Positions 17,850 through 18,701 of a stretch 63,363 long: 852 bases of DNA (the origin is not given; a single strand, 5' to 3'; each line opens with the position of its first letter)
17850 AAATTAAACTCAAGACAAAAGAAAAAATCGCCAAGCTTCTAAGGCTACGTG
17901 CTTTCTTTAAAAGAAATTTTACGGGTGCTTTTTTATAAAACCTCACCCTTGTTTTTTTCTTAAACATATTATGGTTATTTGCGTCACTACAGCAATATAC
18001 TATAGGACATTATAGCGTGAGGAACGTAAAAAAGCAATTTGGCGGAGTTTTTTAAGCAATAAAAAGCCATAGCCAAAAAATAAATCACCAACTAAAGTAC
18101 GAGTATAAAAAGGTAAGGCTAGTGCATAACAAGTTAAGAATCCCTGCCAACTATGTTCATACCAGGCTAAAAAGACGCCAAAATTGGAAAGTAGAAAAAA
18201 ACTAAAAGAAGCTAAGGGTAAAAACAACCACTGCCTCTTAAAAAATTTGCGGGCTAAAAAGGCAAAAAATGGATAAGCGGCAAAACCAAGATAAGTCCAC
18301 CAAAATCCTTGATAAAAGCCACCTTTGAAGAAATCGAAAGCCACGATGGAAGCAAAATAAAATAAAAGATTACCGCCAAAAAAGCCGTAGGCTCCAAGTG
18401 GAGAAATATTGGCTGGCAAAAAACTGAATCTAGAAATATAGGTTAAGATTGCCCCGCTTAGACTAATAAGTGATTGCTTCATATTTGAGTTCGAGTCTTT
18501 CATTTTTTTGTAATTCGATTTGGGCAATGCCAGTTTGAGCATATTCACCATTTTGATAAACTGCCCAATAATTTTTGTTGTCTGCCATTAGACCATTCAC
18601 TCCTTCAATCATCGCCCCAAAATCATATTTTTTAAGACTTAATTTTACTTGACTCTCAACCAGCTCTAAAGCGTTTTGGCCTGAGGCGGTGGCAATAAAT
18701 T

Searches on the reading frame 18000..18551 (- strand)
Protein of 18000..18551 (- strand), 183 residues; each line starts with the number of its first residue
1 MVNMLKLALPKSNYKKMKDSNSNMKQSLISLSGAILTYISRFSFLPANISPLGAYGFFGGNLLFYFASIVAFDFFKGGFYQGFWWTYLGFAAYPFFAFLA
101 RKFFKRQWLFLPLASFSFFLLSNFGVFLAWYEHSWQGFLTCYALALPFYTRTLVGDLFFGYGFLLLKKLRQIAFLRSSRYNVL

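Call 9: search_protein_families(library=pfam, proteins=[window:18000-18551:-], max_evalue=0.01)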
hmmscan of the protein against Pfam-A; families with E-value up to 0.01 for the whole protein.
window:18000-18551:- (183 aa): 1 family
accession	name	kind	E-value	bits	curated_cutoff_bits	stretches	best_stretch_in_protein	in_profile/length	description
PF20221.3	DUF6580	-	1.5e-18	68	27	1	26-164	6-149/162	Family of unknown function (DUF6580)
